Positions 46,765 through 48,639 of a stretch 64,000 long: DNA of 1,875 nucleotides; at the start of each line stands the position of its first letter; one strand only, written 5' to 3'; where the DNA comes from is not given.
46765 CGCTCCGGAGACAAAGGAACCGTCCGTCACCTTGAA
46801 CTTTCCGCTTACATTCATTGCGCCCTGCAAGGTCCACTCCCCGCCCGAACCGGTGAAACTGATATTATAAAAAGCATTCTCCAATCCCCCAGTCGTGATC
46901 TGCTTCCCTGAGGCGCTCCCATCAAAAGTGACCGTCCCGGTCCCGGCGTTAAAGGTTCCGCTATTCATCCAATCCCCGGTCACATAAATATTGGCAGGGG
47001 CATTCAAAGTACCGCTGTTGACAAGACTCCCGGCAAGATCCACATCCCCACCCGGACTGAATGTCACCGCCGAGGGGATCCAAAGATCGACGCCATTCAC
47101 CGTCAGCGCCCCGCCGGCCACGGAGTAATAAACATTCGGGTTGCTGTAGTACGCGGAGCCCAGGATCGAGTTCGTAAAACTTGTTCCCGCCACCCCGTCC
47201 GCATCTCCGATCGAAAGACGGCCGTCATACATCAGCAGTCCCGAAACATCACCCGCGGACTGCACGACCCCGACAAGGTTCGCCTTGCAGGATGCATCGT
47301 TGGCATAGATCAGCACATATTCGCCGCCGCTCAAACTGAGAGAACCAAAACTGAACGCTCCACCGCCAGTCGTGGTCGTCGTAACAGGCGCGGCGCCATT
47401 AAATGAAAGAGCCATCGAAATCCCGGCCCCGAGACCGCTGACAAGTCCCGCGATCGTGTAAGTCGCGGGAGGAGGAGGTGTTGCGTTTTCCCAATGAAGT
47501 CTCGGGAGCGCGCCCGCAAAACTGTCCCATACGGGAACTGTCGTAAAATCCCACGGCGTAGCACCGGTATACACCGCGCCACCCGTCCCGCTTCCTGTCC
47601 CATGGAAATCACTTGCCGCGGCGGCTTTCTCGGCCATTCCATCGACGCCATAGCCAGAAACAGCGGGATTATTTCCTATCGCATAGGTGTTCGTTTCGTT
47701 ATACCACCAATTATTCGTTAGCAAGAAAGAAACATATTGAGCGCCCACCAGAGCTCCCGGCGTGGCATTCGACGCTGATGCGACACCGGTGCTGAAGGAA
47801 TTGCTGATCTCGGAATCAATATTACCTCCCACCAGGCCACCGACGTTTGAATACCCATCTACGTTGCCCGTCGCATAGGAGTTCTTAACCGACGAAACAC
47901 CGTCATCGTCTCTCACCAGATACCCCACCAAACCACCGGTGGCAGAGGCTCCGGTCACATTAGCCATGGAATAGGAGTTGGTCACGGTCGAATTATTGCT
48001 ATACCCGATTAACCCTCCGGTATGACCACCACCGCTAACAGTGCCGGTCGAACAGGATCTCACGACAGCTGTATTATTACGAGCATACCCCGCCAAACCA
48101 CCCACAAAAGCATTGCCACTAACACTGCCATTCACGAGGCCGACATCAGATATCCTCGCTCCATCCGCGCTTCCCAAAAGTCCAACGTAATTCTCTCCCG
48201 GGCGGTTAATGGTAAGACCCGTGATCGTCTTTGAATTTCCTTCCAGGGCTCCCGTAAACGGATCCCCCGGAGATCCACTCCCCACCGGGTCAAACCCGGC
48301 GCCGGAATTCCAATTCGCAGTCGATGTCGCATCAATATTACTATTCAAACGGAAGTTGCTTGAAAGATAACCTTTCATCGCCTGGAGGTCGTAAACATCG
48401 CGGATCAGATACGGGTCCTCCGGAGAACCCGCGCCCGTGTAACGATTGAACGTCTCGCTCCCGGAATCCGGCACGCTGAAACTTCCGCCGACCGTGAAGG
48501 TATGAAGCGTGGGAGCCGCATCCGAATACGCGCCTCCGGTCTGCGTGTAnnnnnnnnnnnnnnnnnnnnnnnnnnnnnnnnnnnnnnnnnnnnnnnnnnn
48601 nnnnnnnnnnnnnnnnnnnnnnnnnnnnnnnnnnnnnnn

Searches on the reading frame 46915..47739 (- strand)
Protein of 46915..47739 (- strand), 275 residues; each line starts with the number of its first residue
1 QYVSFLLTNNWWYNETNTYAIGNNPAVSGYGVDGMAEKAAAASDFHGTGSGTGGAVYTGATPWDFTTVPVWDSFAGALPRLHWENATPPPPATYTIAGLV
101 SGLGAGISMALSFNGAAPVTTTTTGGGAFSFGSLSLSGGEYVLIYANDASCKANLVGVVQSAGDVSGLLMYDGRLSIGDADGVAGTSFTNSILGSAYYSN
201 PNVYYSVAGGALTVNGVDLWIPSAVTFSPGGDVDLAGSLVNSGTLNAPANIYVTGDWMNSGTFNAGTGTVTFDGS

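Call 23: find_homologous_proteins(query=window:46915-47739:-, max_evalue=0.001)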
Query window:46915-47739:- (275 aa): 1 proteins with E <= 0.001 among 6479 candidates.
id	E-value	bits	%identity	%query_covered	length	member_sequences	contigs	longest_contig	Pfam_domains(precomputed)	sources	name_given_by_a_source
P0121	5.9e-6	44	31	63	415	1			-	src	-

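Call 54: predict_structure(alignment_id=A2)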
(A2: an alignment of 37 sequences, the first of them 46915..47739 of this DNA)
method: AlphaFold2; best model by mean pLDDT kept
length: 275 residues; sequences in the alignment: 37
mean_pLDDT: 80.9   pTM: 0.71
mean pLDDT of the five models: 80.9, 80.8, 80.8, 79.3, 78.2
residues with pLDDT >= 90: 179; 70-90: 10; 50-70: 30; < 50: 56
segments of 3 or more residues with pLDDT < 50: 1-15, 17-24, 34-47, 51-59
pLDDT, mean of each block of 10 residues (from residue 1): 35 44 47 47 45 46 51 54 65 96 97 98 98 97 98 98 97 97 95 98 98 98 98 98 95 97 94 91
secondary structure, 60 per line:
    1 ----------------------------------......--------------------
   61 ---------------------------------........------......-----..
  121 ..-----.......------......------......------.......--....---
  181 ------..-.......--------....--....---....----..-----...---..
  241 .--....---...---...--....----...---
elements in order: H35-40 E94-101 E108-113 E119-122 E128-134 E141-146 E153-158 E165-171 E174-177 H190-196 E205-208 E211-214 E218-221 E233-235 E239-241 E244-247 E251-253 E257-259 E262-265 E270-272

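Call 58: fold_search(model_id=the predicted structure, library=pdb)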
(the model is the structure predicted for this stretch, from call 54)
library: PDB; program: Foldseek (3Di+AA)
matches with E <= 10: 856; with E <= 0.001: 0
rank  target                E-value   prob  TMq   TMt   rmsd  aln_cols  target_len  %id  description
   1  8fia_A                1.7e-03  1.00  0.22  0.04   3.6        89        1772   21  The structure of fly Teneurin self assembly (released 2023-05-03)
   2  6yoa_A                2.5e-03  1.00  0.23  0.42   4.8       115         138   13  Lig v 1 structure and the inflammatory response to the Ole e 1 protein family (released 2020-05-13)
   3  6yoa_B                3.7e-03  1.00  0.22  0.40   5.0       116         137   13  Lig v 1 structure and the inflammatory response to the Ole e 1 protein family (released 2020-05-13)
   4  4v4c_B                7.2e-03  0.99  0.20  0.20   4.0        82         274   22  Crystal Structure of Pyrogallol-Phloroglucinol Transhydroxylase from Pelobacter acidigallici (released 2014-07-09)
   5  3is1                  8.0e-03  1.00  0.22  0.16   5.5        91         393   18  Crystal structure of functional region of UafA from Staphylococcus saprophyticus in C2 form at 2.45 angstrom resolution (released 2010-09-08)
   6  2mca_MODEL_1_A        1.9e-02  0.99  0.22  0.47   4.3        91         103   14  NMR structure of the protein YP_002937094.1 from Eubacterium rectale (released 2013-09-04)
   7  6fwv_B                1.9e-02  0.97  0.21  0.12  15.2       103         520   16  The Bacillus anthracis TIE protein (released 2018-08-08)
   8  6fb3_A                1.9e-02  0.96  0.21  0.04   4.8        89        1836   16  Teneurin 2 Partial Extracellular Domain (released 2018-03-28)
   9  4ilv_A                2.2e-02  0.66  0.19  0.30  12.8       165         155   12  Structure of the dioxygenase domain of SACTE_2871, a novel dioxygenase carbohydrate-binding protein fusion from the ce (released 2013-05-15)
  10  6fwv_A                2.5e-02  0.97  0.22  0.12  15.3       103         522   16  The Bacillus anthracis TIE protein (released 2018-08-08)
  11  3njx                  2.9e-02  0.99  0.23  0.13   3.5        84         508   19  Rhamnogalacturonan Lyase from Aspergillus aculeatus mutant H210A (released 2010-10-06)
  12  5aq0_B                2.9e-02  0.93  0.20  0.48   4.2        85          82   21  The structure of the Transthyretin-like domain of the first catalytic domain of the HUMAN Carboxypeptidase D (released 2016-09-28)
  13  4kdv                  3.1e-02  0.75  0.17  0.36  12.3       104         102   12  Crystal structure of a bacterial immunoglobulin-like domain from the M. primoryensis ice-binding adhesin (released 2013-10-02)
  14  3gld_B                3.1e-02  0.54  0.15  0.15  11.7       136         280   15  Crystal Structure of the Major Pilin from Streptococcus pyogenes E117A mutant (released 2009-06-02)
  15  7u8t_B                3.3e-02  0.75  0.17  0.09   7.9        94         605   16  Vps13 adaptor binding domain in complex with Mcp1 PxP motif peptide (released 2022-03-30)
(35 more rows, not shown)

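Call 64: search_protein_families(library=pfam, alignment_id=A2, max_evalue=0.01)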
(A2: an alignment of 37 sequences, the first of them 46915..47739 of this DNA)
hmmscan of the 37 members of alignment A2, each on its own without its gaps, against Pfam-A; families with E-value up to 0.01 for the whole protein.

A. member 1, window:46915-47739:- (275 aa): 0 families

B. families by the number of members that match (of 37 scanned): 4 families
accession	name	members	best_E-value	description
PF13620.12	CarboxypepD_reg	4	3.5e-05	Carboxypeptidase regulatory-like domain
PF17210.9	SdrD_B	3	0.0011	SdrD B-like domain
PF13473.12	Cupredoxin_1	1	0.00054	Cupredoxin-like domain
PF18657.6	YDG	1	0.00059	YDG domain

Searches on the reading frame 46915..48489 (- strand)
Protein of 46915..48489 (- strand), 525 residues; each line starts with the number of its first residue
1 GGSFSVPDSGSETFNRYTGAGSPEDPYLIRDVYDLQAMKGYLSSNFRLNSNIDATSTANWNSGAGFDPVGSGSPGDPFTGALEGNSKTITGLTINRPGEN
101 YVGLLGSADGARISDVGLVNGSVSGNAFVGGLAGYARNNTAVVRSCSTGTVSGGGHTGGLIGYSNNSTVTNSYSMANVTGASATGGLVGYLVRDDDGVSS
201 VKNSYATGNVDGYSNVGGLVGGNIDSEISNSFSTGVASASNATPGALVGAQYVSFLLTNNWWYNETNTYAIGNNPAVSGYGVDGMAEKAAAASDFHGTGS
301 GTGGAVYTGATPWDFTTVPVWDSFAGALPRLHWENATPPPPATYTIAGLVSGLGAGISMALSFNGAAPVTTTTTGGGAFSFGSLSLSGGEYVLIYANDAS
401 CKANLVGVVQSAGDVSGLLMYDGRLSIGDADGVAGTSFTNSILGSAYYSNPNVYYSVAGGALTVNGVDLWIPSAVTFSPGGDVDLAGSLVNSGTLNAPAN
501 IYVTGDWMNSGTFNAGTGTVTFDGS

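Call 15: find_homologous_proteins(query=window:46915-48489:-, max_evalue=0.00001)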
Query window:46915-48489:- (525 aa): 3203 proteins with E <= 0.00001 among 8000 candidates; the best 120 are listed.
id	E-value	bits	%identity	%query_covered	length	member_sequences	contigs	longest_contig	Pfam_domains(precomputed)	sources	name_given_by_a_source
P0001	4.2e-134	466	52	45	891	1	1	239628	PF05342.20,PF07581.18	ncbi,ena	-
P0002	8.0e-115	403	46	44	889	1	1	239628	PF05342.20,PF07581.18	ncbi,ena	-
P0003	2.8e-87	312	36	60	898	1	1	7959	PF07581.18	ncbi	ncbi:MAG: GLUG motif-containing protein, partial [Candidatus Saliniplasma sp.]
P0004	6.5e-86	307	44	44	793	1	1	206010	PF07581.18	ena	-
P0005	1.1e-83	300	42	47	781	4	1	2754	PF05342.20,PF07581.18,PF22888.2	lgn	-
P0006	1.5e-81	293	44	44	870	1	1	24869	PF18962.8,PF07581.18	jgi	jgi:type IX secretion system substrate protein/GLUG motif-containing protein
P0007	1.9e-81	293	39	59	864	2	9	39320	PF07581.18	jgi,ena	-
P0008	2.0e-76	276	51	47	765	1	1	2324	PF04773.19,PF07581.18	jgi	jgi:hypothetical protein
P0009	8.9e-76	274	33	97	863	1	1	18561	PF07581.18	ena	-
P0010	1.2e-73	267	38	47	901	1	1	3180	PF05342.20,PF07581.18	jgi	-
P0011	6.9e-72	261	45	44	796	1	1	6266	PF07581.18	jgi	-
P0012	3.9e-70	255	34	69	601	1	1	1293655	PF07581.18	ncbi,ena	-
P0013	6.8e-70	254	38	41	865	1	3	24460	PF07581.18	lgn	-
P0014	2.0e-69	253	30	61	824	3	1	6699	PF07581.18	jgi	-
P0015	1.1e-68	251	36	43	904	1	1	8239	PF07581.18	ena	-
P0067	1.8e-54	204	42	40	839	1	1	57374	PF13018.12,PF05860.20,PF07581.18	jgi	jgi:filamentous hemagglutinin family protein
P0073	6.4e-54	202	33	61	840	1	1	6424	PF05860.20,PF07581.18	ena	-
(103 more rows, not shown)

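Call 17: search_solved_structures(query=window:46915-48489:-, max_evalue=0.01)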
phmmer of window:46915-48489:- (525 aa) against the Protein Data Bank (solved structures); distinct sequences matched with E-value up to 0.01: 5.
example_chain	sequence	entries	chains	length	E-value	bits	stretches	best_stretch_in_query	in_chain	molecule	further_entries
6xjb_A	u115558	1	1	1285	0.00074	21.6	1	103-237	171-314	Immunoglobulin A1 protease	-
7jgj_A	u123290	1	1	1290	0.00074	21.6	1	103-237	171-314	Immunoglobulin A1 protease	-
6xja_P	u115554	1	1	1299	0.00074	21.6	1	103-237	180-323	Immunoglobulin A1 protease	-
7uvl_P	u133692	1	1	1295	0.0017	20.4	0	108-190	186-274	LPXTG-motif cell wall anchor domain protein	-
7uvk_A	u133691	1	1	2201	0.0055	18.8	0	108-190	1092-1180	IgA1 Protease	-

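Call 20: find_related_loci(query=window:46915-48489:-, collection=genome_contigs, flank=10000)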
Query window:46915-48489:- (525 aa) in genome_contigs; peptide patterns used: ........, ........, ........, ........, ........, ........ (x = any residue, [..] = any of these).
88 stretches matched a pattern; 27 encode a relative of the query (tblastn E <= 1e-3); 26 distinct loci.
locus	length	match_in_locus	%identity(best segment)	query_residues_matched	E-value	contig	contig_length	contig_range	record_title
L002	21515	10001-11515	38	1-523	6e-81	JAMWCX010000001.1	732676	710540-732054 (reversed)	MAG: Candidatus Omnitrophota bacterium isolate QZM4_2.bins.201.Tibet NODE_4_length_732676_cov_4.377431, whole genome sho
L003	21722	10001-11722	35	1-524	2e-63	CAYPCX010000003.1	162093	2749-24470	MAG TPA_asm: uncultured Planctomycetia bacterium isolate binchicken_co334_60 genome assembly, contig: NODE_75_length_162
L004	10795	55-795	50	1-249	7e-61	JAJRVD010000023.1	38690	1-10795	MAG: Candidatus Omnitrophota bacterium isolate Dive96_bin10.280 k141_1180477, whole genome shotgun sequence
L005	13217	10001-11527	42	2-349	3e-58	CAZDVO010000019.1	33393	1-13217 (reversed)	MAG TPA_asm: uncultured bacterium isolate binchicken_co117_427 genome assembly, contig: NODE_2533_length_33393_cov_8.614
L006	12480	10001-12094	40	1-335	6e-57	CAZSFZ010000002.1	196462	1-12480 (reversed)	MAG TPA_asm: uncultured bacterium isolate binchicken_co117_453 genome assembly, contig: NODE_72_length_196462_cov_27.361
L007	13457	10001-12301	35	1-369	3e-55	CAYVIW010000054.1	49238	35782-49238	MAG TPA_asm: uncultured Planctomycetia bacterium isolate SRP067234_co1_337 genome assembly, contig: k99_911592, whole ge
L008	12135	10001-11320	35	1-339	5e-51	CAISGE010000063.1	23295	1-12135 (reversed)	MAG: Candidatus Omnitrophica bacterium isolate AM-lipid-02-D9_bin-1187 genome assembly, contig: bin-1187:63/80, whole ge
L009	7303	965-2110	41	13-372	2e-49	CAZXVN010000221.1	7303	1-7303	MAG TPA_asm: uncultured Lentisphaeraceae bacterium isolate binchicken_co18_76 genome assembly, contig: k141_996870, whol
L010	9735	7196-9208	44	2-335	2e-48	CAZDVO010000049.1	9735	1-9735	MAG TPA_asm: uncultured bacterium isolate binchicken_co117_427 genome assembly, contig: NODE_12436_length_9735_cov_9.220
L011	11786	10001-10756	44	1-261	5e-43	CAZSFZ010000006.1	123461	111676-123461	MAG TPA_asm: uncultured bacterium isolate binchicken_co117_453 genome assembly, contig: NODE_208_length_123461_cov_24.54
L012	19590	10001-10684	49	13-221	5e-42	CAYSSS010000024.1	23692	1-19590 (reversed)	MAG TPA_asm: uncultured Planctomycetia bacterium isolate SRP178699_co1_483 genome assembly, contig: NODE_2475_length_236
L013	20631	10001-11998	37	13-266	3e-37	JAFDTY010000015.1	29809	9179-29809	MAG: Candidatus Haladaptatiplasma halalkaliphilum isolate HAP24 k141_529557_length_29809_cov_13.1945, whole genome shotg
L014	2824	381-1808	44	2-524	2e-37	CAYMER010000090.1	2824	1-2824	MAG TPA_asm: uncultured bacterium isolate binchicken_co18_506 genome assembly, contig: k141_1062075, whole genome shotgu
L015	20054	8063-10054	37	13-266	3e-36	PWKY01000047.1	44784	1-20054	MAG: Thermoplasmata archaeon isolate CSSed10_214 CS-Sed10-C814, whole genome shotgun sequence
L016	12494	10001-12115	40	18-266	6e-35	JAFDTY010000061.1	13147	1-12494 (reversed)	MAG: Candidatus Haladaptatiplasma halalkaliphilum isolate HAP24 k141_817443_length_13147_cov_10.0000, whole genome shotg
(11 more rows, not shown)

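Call 39: predict_structure(protein=window:46915-48489:-)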
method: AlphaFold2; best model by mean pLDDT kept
length: 525 residues; sequences in the alignment: 1
mean_pLDDT: 38.4   pTM: 0.30
mean pLDDT of the five models: 38.4, 35.0, 34.7, 30.9, 25.1
residues with pLDDT >= 90: 0; 70-90: 0; 50-70: 66; < 50: 459
segments of 3 or more residues with pLDDT < 50: 1-131, 135-140, 146-159, 163-165, 174-201, 203-380, 382-385, 387-391, 395-406, 410-474, 478-480, 487-489
pLDDT, mean of each block of 10 residues (from residue 1): 29 33 29 30 30 33 31 37 41 42 42 43 44 48 49 46 51 48 43 42 46 39 39 33 29 25 22 24 27 24 25 30 32 35 37 34 41 41 46 44 43 43 38 27 25 32 41 46 52 57 56 63 58
secondary structure, 60 per line:
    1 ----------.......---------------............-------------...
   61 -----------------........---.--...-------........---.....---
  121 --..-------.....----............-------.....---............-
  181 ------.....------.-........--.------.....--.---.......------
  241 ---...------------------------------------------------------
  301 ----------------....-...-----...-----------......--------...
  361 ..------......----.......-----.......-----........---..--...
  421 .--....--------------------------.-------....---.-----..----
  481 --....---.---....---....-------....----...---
elements in order: H11-17 H33-44 E58-60 E78-85 E92-94 E102-109 E113-117 E132-136 E141-152 E160-164 E168-179 E187-191 E200-207 E217-221 E228-234 E317-320 E330-332 E344-349 E358-362 E369-374 E379-385 E391-397 E403-410 E418-421 E424-427 E462-465 E483-486 E494-497 E501-504 E512-515 E520-522
